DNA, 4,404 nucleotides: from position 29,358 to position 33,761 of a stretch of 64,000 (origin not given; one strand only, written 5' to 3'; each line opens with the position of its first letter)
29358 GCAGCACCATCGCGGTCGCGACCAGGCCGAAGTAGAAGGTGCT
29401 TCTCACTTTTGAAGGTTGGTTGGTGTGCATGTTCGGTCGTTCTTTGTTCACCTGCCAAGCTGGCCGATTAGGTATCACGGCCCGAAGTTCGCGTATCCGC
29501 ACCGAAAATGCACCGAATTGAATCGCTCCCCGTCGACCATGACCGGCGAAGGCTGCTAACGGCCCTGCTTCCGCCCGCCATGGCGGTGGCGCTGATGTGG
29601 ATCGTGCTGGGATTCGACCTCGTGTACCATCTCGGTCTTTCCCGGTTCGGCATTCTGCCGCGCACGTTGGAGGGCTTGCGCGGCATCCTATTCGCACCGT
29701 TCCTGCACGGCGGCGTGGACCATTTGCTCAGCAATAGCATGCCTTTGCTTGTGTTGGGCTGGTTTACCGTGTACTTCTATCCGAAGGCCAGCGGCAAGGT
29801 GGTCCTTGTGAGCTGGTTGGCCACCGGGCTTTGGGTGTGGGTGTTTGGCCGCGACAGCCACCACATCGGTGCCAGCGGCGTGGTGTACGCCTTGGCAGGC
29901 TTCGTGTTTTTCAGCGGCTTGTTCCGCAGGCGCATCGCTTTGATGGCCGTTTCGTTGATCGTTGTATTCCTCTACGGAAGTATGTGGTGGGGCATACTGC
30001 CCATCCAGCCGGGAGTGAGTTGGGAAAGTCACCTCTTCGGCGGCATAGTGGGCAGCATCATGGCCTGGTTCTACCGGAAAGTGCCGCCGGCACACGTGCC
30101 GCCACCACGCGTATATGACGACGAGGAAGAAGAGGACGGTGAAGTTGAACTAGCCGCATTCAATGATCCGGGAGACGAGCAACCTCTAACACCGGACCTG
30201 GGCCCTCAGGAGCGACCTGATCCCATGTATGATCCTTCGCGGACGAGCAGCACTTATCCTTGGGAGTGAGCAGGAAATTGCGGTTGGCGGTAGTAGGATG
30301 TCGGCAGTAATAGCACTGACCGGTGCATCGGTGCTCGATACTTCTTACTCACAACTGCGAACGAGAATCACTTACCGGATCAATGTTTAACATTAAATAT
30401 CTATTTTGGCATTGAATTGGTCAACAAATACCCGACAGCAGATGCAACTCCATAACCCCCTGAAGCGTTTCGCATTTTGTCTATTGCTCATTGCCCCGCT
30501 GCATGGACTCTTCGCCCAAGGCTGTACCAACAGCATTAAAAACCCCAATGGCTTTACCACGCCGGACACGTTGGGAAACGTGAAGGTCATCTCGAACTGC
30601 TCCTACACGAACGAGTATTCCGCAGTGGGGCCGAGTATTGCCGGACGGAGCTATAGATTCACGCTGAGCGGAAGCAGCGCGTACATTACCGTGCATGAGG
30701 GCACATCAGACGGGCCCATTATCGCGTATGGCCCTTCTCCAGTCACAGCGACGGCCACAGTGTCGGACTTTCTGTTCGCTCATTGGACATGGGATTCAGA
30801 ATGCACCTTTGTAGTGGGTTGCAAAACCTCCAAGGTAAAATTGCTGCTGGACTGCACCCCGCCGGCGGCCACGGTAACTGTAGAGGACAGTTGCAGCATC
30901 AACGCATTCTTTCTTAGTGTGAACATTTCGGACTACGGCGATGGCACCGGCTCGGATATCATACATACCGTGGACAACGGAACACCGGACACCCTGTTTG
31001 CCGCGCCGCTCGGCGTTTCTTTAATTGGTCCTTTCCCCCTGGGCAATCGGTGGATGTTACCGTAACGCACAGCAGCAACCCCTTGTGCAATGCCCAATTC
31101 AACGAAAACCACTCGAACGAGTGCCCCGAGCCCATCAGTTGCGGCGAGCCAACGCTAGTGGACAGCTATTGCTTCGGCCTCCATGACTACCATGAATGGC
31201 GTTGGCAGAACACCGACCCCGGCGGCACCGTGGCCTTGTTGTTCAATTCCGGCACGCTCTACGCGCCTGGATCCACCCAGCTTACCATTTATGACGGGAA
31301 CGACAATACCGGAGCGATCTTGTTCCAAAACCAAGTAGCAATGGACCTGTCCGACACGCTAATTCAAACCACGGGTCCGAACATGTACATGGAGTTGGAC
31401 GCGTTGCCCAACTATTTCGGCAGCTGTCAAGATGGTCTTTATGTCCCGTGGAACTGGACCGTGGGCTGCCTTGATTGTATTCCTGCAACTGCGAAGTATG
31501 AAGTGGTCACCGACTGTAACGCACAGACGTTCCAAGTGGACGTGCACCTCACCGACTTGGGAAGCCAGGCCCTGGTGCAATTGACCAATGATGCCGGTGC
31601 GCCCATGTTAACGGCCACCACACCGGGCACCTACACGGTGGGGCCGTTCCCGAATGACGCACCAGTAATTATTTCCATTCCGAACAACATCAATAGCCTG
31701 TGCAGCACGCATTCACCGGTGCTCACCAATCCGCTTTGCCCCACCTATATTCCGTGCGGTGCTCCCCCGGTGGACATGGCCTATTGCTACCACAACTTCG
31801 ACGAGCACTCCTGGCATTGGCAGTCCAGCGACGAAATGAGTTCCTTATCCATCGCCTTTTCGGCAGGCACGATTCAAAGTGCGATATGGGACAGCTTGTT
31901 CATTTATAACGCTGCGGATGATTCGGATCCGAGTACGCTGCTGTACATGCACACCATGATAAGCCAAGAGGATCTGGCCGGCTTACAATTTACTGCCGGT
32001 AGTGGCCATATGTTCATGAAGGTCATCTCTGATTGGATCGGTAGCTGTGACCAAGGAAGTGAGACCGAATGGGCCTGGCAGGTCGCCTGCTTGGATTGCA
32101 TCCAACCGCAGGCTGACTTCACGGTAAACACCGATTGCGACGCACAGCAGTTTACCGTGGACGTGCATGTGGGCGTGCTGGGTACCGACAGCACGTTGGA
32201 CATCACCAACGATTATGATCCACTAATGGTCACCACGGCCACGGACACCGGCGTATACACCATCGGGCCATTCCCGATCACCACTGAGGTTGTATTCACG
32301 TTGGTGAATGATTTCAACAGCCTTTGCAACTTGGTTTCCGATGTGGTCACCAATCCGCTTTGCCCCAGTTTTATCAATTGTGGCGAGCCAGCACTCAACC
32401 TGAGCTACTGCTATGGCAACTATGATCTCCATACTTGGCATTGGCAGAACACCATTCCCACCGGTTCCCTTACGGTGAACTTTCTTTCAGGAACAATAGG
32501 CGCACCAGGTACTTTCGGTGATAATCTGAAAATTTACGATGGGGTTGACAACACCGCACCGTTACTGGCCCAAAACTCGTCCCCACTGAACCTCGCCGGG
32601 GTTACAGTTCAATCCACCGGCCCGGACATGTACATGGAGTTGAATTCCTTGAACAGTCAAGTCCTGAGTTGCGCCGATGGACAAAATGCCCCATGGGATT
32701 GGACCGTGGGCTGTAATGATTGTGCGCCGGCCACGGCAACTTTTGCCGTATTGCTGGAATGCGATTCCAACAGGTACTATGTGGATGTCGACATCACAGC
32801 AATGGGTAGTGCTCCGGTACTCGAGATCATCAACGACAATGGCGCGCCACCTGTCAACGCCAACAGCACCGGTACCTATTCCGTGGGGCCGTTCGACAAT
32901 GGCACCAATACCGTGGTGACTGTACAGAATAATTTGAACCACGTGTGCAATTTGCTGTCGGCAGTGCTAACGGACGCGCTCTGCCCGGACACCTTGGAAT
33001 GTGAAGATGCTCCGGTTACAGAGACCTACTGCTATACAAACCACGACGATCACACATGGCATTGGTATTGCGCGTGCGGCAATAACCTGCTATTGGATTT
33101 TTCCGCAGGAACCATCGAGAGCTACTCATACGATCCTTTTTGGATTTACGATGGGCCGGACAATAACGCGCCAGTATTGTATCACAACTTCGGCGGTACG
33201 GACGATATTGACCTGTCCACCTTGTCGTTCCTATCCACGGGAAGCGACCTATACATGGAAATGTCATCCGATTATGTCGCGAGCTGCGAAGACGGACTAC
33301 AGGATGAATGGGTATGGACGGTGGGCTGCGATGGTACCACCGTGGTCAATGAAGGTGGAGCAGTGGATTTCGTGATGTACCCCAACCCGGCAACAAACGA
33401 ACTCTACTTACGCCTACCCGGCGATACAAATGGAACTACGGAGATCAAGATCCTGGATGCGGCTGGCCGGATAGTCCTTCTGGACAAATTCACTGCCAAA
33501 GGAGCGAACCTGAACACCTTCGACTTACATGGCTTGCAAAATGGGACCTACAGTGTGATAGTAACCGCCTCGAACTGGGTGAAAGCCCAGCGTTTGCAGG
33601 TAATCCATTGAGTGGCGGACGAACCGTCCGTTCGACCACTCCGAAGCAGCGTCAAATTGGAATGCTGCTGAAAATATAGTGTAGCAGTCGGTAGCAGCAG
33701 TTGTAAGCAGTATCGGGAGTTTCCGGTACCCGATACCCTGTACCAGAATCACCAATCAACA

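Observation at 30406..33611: About 1,070-aa Cys-rich tandem-repeat T9SS surface protein split at a poly-C tract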

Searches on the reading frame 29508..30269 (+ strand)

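Call 27: search_protein_families(library=pfam, proteins=[window:29508-30269:+], max_evalue=0.00001)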
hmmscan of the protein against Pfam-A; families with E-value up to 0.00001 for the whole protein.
window:29508-30269:+ (253 aa): 1 family
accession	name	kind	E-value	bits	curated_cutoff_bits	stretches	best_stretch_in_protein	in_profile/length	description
PF01694.28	Rhomboid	-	5.6e-19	69.2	22.6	1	59-190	6-141/143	Rhomboid domain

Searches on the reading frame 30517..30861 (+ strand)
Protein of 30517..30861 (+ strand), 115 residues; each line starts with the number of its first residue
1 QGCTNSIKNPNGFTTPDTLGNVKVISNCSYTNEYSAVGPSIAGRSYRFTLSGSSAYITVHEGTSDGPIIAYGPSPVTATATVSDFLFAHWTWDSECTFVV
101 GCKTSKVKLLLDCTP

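Call 48: search_solved_structures(query=A3, max_evalue=10)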
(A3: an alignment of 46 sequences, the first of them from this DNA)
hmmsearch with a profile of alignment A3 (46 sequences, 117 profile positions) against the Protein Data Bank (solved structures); distinct sequences matched with E-value up to 10: 15.
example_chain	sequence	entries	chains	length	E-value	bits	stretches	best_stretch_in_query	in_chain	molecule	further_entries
5ijr_A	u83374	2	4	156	0.47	13.3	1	45-75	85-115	Neuropilin-1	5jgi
1kex_A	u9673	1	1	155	0.47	13.3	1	45-75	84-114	Neuropilin-1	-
7o1n_A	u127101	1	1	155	0.48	13.2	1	45-75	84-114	Neuropilin-1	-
3i97_A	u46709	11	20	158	0.49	13.2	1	45-75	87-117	Neuropilin-1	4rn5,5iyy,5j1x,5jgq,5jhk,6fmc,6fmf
5c7g_A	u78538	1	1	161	0.49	13.2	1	45-75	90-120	Neuropilin-1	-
2qqn_A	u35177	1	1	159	0.49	13.2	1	45-75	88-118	Neuropilin-1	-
7jjc_A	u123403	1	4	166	0.54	13.1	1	45-75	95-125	Neuropilin-1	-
9ot8_A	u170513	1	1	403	0.83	12.5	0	19-53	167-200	FN3con-9 - FN3con-41 fusion,Galectin-3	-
8pfe_A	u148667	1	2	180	0.88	12.4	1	45-75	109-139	Neuropilin-1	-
6l8h_A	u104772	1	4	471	0.89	12.4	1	63-98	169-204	Carotene epsilon-monooxygenase, chloroplastic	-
8c5g_A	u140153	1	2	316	1.6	11.6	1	45-75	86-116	Neuropilin-1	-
9s56_A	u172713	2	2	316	1.6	11.6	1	45-75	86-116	Neuropilin-1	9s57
9eou_A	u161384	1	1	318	1.6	11.5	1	45-75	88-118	Neuropilin-1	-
2qqi_A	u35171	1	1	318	1.6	11.5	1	45-75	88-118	Neuropilin-1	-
4deq_A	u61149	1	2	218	1.8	11.4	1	45-75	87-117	Neuropilin-1, Vascular endothelial growth factor A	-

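Call 49: search_protein_families(library=pfam, alignment_id=A3, max_evalue=0.01)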
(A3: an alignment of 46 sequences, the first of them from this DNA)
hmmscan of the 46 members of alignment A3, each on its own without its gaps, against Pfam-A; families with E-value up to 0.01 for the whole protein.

A. member 1, seq(115 aa): 0 families

B. families by the number of members that match (of 46 scanned): 3 families
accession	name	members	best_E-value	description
PF13229.12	Beta_helix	1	0.001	Right handed beta helix region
PF16640.11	Big_3_5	1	0.0053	Bacterial Ig-like domain (group 3)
PF08301.18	HCV_NS5a_1b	1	0.006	Hepatitis C virus non-structural 5a domain 1b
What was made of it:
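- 30517..30852 (+): N0: N-terminal beta-sandwich domain of about 112 aa (residues 26-137) with 5 Cys. It is the membrane-distal tip of the protein. No Pfam or PDB sequence match (calls 48, 49).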

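Call 51: predict_structure(alignment_id=A3)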
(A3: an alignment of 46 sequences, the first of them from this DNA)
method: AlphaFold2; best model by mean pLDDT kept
length: 115 residues; sequences in the alignment: 46
mean_pLDDT: 95.9   pTM: 0.89
mean pLDDT of the five models: 95.9, 95.5, 95.4, 95.3, 94.7
residues with pLDDT >= 90: 108; 70-90: 5; 50-70: 2; < 50: 0
segments of 3 or more residues with pLDDT < 50: none
pLDDT, mean of each block of 10 residues (from residue 1): 93 97 98 98 98 95 98 98 98 95 97 74
secondary structure, 60 per line:
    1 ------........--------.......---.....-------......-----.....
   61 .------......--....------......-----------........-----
elements in order: E7-14 E23-29 E33-37 E45-50 E56-61 E68-73 E76-79 E86-91 E103-110
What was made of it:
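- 30517..30852 (+): AF2 model with pLDDT 95.9, all beta (call 51).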

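Call 56: fold_search(model_id=the predicted structure, library=pdb)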
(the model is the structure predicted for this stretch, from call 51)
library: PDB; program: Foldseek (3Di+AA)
matches with E <= 10: 1404; with E <= 0.001: 0
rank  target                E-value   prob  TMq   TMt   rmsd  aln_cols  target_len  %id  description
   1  4dzg                  2.7e-03  1.00  0.55  0.55   4.4       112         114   11  Crystal structure of Aeromonas hydrophila PliG, a periplasmic lysozyme inhibitor of g-type lysozyme (released 2012-06-13)
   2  8hcj_A                1.1e-02  1.00  0.50  0.16   5.2       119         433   12  Structure of GH43 family enzyme, Xylan 1, 4 Beta- xylosidase from pseudopedobacter saltans (released 2023-11-15)
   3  8hcj_C                1.2e-02  1.00  0.50  0.16   5.1       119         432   12  Structure of GH43 family enzyme, Xylan 1, 4 Beta- xylosidase from pseudopedobacter saltans (released 2023-11-15)
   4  3c7e                  1.7e-02  0.99  0.43  0.13   4.6       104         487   13  Crystal structure of a glycoside hydrolase family 43 arabinoxylan arabinofuranohydrolase from Bacillus subtilis. (released 2008-11-18)
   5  2quo                  1.8e-02  0.99  0.52  0.49   5.0       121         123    9  Crystal Structure of C terminal fragment of Clostridium perfringens enterotoxin (released 2007-10-30)
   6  4dy5_C                2.0e-02  0.99  0.49  0.53   6.6       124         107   10  Crystal structure of Salmonella Typhimurium PliG, a periplasmic lysozyme inhibitor of g-type lysozyme (released 2012-06-13)
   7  6ov2_B                2.2e-02  0.99  0.49  0.46   4.4       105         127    8  Crystal structure of human claudin-9 in complex with Clostridium perfringens entertoxin C-terminal domain in closed fo (released 2019-09-04)
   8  1o8s_A                2.3e-02  0.41  0.27  0.24  13.5       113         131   15  Structure of CsCBM6-3 from Clostridium stercorarium in complex with cellobiose (released 2003-03-13)
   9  3c7g_A                2.5e-02  1.00  0.48  0.13   3.1        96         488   21  Crystal structure of a glycoside hydrolase family 43 arabinoxylan arabinofuranohydrolase from Bacillus subtilis in com (released 2008-11-18)
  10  1spp_B                2.5e-02  0.92  0.39  0.40   6.8       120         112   16  THE CRYSTAL STRUCTURES OF TWO MEMBERS OF THE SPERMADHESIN FAMILY REVEAL THE FOLDING OF THE CUB DOMAIN (released 1998-06-24)
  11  4dy5_B                2.7e-02  0.97  0.46  0.49   6.8       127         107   10  Crystal structure of Salmonella Typhimurium PliG, a periplasmic lysozyme inhibitor of g-type lysozyme (released 2012-06-13)
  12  8u5f_E                2.8e-02  0.99  0.54  0.26   5.0       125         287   10  Crystal Structure of Trypsinized Clostridium perfringens Enterotoxin (released 2023-09-27)
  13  9sn1                  3.0e-02  0.99  0.47  0.11   4.6       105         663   11  Lip3 DL-peptidase in the apo-state (released 2026-02-18)
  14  8u5d_B                3.0e-02  0.99  0.50  0.47   5.2       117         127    9  Crystal Structure of C-terminal domain of Clostridium perfringens Enterotoxin in Space Group P 41 21 2 (released 2023-12-20)
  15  3jqw_C                3.1e-02  0.99  0.47  0.45   3.9       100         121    8  Crystal structure of Clostridium histolyticum colH collagenase collagen-binding domain 3 at 2 Angstrom resolution in p (released 2010-09-29)
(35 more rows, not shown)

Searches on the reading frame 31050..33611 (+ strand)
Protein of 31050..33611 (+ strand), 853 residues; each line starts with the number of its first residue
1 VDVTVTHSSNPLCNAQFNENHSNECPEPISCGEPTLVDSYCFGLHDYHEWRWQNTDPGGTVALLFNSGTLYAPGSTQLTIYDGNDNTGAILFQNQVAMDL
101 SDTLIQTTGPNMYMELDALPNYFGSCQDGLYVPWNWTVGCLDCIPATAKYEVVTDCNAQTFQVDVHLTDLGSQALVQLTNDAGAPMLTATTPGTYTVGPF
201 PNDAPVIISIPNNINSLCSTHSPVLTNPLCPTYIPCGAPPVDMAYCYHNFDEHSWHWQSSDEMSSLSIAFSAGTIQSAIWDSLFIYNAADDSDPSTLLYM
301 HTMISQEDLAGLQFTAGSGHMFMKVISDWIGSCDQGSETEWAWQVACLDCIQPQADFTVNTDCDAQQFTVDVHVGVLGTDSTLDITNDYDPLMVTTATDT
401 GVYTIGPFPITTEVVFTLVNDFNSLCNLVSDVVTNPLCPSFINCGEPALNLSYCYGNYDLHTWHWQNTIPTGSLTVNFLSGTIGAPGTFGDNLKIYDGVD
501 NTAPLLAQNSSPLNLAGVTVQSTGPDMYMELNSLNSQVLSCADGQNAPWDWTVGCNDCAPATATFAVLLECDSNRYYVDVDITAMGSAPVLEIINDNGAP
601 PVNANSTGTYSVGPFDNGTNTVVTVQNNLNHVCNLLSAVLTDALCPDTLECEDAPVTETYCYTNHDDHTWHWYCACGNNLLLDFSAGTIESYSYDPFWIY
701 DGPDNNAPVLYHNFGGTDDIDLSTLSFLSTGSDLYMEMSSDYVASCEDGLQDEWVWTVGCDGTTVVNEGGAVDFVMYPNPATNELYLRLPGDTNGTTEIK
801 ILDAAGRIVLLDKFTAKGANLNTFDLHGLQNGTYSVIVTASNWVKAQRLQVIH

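Call 10: list_cluster_members(proteins=[P0001, window:31050-33611:+, window:30406-31065:+])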
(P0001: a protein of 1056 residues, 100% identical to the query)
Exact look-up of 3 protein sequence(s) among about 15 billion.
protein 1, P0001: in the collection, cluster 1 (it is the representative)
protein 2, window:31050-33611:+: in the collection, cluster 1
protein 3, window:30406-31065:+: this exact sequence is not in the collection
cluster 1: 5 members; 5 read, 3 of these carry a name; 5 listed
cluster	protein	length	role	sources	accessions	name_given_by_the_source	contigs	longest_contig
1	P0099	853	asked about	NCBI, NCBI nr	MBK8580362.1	MAG: T9SS type A sorting domain-containing protein [Flavobacteriales bacterium] | T9SS type A sorting domain-containing protein [Flavobacteriales bacterium]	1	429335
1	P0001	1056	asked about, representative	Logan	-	-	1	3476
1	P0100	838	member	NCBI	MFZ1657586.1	MAG: hypothetical protein WAT61_02115, partial [Flavobacteriales bacterium]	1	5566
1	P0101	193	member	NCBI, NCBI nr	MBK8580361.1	MAG: hypothetical protein IPL86_00545 [Flavobacteriales bacterium] | hypothetical protein [Flavobacteriales bacterium]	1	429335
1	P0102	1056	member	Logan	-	-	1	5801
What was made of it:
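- The split products (193 and 853 aa) are on record only from the one 429-kb MAG contig (call 10). No assembly of exactly the same strain is available to contradict it (call 10).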

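Call 11: find_encoding_contigs(protein=P0102, flank=10000, max_places=10)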
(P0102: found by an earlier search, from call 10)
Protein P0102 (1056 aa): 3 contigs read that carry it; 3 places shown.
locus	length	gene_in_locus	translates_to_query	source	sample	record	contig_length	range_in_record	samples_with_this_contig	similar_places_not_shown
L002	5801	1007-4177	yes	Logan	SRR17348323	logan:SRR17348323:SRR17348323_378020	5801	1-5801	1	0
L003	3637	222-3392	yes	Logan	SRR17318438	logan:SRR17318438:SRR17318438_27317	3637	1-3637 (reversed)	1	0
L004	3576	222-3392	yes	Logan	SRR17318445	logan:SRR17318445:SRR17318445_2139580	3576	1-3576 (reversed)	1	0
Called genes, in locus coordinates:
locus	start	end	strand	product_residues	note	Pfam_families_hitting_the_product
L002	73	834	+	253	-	PF01694:Rhomboid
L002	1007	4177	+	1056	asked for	PF18981:InlK_D3 (faint), PF18962:Por_Secre_tail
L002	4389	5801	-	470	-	?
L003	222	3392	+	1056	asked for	PF18981:InlK_D3 (faint), PF18962:Por_Secre_tail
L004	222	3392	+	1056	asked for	PF18981:InlK_D3 (faint), PF18962:Por_Secre_tail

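Call 12: find_encoding_contigs(protein=P0100, flank=10000, max_places=10)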
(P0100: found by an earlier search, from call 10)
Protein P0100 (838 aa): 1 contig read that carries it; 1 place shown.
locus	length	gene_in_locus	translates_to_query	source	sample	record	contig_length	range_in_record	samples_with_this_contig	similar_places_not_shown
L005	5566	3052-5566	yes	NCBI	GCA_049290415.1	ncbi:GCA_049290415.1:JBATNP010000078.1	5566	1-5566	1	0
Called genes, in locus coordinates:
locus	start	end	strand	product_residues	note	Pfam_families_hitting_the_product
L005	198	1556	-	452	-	PF00144:Beta-lactamase, PF18962:Por_Secre_tail (weak)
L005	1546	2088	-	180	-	-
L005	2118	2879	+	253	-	PF01694:Rhomboid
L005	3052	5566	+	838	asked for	PF22902:NOMO1-like_9th (faint), PF18981:InlK_D3 (faint)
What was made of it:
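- An N-terminally intact partial copy spanning the site is found in NCBI MAG GCA_049290415.1 (call 12). The orthologue of the beta-lactamase-like ORF 27588-28946 also shows a weak Por CTD hit (call 12).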

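Call 32: find_related_loci(query=P0102, collection=genome_contigs, flank=10000)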
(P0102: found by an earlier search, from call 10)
Query P0102 (1056 aa) in genome_contigs; peptide patterns used: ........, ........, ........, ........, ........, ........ (x = any residue, [..] = any of these).
2 stretches matched a pattern, but none encodes a relative of the query by tblastn (E <= 1e-3).
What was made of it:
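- Tried and rejected: A GTDB genome scan with the protein confirmed no relatives (call 32).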
